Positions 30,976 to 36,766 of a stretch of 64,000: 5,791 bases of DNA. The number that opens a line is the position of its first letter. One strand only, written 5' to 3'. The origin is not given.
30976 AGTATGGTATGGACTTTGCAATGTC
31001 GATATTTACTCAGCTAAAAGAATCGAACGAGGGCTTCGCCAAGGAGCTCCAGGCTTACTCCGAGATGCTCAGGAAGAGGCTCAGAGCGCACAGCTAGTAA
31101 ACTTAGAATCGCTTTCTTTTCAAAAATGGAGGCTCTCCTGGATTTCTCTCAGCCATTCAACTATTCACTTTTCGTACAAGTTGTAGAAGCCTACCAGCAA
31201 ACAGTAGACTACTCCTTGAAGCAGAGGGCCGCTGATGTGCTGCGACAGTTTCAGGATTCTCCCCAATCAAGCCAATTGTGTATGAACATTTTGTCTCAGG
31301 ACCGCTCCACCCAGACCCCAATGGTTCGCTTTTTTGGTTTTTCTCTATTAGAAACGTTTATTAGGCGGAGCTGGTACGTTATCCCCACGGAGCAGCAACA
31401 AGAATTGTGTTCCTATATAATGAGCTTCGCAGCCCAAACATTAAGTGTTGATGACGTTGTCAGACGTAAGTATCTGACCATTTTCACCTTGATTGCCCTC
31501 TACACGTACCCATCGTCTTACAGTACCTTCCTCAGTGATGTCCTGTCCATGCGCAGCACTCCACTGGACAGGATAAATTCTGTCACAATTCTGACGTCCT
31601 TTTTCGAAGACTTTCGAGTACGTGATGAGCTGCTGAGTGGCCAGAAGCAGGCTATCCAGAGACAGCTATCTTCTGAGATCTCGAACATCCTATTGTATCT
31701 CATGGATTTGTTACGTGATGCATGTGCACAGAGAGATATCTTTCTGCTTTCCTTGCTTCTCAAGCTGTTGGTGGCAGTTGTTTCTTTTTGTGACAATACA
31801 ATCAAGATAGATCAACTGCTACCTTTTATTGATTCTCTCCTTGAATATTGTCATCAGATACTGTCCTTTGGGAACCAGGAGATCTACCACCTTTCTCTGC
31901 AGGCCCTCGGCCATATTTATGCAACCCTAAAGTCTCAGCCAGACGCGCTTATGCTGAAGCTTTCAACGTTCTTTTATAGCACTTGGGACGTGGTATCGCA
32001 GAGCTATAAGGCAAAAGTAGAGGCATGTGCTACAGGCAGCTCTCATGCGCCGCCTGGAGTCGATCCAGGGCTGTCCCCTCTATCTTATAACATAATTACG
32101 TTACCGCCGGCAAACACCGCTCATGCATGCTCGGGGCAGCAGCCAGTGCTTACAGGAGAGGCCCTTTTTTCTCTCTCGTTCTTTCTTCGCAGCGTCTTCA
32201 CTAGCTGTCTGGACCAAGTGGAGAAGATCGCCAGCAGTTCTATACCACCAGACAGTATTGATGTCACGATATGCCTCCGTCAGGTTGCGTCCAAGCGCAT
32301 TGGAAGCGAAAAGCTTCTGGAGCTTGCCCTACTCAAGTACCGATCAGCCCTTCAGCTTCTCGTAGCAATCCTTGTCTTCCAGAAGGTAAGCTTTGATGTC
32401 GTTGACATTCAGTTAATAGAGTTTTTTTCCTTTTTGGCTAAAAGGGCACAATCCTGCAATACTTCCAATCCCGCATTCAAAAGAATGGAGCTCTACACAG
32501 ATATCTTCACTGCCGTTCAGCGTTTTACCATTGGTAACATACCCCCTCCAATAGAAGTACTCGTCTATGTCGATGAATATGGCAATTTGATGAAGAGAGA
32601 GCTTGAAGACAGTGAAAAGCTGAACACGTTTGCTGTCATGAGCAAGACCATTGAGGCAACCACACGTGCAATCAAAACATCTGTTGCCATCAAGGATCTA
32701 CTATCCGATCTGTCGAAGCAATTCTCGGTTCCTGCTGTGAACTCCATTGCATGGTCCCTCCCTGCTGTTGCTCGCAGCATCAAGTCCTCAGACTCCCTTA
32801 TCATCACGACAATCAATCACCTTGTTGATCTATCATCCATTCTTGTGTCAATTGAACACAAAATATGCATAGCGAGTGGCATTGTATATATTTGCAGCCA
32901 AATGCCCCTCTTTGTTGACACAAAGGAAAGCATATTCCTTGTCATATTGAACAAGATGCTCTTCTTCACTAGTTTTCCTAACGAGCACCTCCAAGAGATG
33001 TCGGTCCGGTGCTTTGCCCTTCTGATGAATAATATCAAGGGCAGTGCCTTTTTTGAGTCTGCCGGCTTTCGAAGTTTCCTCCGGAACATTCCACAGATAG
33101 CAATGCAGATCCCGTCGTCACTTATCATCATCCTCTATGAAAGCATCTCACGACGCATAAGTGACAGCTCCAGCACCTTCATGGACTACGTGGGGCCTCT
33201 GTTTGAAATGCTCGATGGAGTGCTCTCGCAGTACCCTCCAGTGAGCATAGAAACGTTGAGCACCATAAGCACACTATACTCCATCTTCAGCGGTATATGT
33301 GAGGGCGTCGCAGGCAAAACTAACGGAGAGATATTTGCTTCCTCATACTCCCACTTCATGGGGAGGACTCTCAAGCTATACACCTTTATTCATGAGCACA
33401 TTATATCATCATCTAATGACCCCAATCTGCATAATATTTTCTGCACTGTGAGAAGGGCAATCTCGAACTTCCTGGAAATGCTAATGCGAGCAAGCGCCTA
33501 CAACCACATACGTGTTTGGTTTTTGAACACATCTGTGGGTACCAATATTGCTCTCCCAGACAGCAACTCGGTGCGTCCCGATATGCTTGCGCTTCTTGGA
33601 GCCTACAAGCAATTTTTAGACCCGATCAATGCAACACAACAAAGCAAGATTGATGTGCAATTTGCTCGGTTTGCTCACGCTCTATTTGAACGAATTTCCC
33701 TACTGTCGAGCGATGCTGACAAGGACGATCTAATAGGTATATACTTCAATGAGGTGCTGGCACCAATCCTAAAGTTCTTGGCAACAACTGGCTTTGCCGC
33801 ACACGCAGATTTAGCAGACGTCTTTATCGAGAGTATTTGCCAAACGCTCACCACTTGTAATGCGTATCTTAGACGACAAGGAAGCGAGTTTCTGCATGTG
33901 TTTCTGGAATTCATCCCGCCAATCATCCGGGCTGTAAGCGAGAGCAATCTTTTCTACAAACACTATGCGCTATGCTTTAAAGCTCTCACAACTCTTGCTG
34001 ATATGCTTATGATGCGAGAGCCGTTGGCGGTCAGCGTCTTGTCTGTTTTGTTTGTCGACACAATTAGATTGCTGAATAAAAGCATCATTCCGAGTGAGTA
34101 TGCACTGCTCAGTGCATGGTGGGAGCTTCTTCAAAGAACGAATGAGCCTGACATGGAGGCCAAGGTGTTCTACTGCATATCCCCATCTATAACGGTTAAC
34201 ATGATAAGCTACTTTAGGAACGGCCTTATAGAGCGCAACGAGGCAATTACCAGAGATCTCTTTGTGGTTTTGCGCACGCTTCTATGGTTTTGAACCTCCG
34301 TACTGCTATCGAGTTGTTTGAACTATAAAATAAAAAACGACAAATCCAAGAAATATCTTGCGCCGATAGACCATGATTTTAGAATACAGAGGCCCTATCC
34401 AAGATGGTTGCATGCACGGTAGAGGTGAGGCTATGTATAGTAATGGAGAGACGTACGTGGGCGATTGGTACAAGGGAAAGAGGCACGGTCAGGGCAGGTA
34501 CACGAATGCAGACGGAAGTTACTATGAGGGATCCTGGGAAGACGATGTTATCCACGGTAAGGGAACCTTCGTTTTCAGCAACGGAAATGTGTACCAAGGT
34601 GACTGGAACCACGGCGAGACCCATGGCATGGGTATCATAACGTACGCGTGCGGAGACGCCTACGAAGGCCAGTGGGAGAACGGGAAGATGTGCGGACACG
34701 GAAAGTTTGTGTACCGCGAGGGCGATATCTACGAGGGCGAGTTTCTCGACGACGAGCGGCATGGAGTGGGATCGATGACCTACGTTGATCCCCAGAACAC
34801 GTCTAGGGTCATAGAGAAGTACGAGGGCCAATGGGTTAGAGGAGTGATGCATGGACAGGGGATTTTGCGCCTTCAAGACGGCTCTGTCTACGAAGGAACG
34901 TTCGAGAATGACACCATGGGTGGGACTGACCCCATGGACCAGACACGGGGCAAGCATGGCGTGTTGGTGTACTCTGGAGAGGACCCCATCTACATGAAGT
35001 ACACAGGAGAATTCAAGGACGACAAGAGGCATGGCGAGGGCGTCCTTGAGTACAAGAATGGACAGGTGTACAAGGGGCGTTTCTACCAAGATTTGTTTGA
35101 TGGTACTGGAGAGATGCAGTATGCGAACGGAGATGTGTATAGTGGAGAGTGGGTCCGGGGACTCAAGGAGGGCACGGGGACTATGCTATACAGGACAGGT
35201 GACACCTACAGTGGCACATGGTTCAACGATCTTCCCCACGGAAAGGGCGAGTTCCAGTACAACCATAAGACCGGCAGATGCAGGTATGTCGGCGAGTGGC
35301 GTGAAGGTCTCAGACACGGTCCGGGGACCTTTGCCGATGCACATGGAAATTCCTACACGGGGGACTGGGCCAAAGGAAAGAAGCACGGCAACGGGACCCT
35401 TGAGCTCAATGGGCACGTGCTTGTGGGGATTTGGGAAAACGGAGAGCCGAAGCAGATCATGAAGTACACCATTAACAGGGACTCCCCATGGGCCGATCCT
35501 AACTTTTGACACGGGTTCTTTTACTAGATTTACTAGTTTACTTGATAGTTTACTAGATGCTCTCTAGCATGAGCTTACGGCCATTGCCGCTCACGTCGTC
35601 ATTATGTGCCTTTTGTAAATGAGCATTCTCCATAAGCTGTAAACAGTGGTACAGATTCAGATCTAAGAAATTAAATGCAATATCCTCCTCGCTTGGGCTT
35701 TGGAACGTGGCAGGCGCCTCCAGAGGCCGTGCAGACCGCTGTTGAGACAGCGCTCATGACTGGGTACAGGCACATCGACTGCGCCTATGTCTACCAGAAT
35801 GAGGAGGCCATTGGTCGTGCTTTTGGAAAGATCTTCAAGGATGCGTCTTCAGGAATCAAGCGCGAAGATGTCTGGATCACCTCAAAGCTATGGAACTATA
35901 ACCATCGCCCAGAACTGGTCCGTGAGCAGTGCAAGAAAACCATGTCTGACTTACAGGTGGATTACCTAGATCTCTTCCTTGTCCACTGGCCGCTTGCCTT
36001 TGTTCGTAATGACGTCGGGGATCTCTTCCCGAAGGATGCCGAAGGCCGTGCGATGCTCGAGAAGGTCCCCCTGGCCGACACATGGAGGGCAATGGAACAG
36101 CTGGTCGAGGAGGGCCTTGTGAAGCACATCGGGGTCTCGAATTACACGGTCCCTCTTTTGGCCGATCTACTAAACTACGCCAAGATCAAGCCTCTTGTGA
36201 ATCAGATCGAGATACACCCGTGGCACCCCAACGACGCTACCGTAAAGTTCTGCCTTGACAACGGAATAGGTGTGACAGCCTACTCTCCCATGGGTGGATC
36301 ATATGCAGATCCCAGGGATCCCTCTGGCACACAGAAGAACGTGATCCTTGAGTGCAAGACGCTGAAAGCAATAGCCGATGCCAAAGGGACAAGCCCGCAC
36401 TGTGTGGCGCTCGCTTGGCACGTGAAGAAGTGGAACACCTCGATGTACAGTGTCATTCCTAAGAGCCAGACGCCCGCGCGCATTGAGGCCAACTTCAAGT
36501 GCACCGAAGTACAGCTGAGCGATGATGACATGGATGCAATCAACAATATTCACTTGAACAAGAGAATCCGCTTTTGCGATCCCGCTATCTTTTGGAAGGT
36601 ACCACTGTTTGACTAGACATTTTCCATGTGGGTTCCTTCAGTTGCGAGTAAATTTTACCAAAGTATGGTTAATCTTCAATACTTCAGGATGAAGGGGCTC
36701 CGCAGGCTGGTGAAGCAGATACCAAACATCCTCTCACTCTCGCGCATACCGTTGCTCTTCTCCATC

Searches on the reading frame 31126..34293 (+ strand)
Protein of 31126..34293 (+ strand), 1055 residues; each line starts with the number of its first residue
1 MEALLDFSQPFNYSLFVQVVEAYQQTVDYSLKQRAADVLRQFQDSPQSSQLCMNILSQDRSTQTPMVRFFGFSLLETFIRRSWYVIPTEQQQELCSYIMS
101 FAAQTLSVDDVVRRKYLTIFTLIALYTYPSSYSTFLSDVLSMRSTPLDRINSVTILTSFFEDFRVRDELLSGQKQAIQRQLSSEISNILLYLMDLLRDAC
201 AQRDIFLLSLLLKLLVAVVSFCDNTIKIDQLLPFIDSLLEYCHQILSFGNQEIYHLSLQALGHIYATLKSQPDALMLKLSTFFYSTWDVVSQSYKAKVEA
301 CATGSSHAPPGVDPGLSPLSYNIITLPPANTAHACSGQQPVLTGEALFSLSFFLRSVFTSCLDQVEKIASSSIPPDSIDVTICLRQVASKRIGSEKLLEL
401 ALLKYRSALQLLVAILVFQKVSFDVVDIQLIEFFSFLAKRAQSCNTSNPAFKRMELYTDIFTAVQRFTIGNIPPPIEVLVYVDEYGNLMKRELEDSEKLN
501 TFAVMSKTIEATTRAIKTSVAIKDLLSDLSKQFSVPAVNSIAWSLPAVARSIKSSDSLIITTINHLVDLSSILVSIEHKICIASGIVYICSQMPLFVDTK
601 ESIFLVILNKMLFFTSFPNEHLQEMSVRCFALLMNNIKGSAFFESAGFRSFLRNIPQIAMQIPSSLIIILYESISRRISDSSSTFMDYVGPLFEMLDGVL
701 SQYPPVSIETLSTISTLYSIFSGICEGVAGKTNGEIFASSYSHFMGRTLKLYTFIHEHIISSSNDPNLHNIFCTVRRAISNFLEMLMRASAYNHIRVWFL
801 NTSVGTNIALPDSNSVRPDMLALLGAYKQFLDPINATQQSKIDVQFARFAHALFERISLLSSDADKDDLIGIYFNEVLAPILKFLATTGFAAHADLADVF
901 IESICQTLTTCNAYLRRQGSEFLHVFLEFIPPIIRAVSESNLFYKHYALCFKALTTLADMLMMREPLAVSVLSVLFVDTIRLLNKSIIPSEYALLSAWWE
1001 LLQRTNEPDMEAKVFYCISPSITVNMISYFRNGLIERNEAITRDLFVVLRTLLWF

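Call 63: search_protein_families(library=pfam, proteins=[window:31126-34293:+], max_evalue=0.00001)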
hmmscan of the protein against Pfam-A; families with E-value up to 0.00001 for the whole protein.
window:31126-34293:+ (1055 aa): 2 families
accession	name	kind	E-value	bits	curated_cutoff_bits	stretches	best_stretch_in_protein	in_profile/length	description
PF03810.25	IBN_N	-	2.3e-08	34.3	21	1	36-99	2-68/73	Importin-beta N-terminal domain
PF18784.6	CRM1_repeat_2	-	1.5e-06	28.3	30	1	453-509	1-57/68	CRM1 / Exportin repeat 2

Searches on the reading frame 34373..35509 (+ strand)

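Call 59: search_protein_families(library=pfam, proteins=[window:34373-35509:+], max_evalue=0.00001)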
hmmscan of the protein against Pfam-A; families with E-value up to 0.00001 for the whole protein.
window:34373-35509:+ (378 aa): 1 family
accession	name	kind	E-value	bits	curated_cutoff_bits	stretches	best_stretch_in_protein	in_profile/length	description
PF02493.26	MORN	-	1.6e-71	232.4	22.5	4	51-73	1-23/23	MORN repeat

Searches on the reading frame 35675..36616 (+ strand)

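Call 59: search_protein_families(library=pfam, proteins=[window:35675-36616:+], max_evalue=0.00001)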
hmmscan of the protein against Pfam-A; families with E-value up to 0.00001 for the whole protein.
window:35675-36616:+ (313 aa): 1 family
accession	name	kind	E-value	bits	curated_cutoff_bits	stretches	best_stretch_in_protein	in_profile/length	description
PF00248.27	Aldo_ket_red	-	2.1e-57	194.9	24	1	6-292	1-289/291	Aldo/keto reductase family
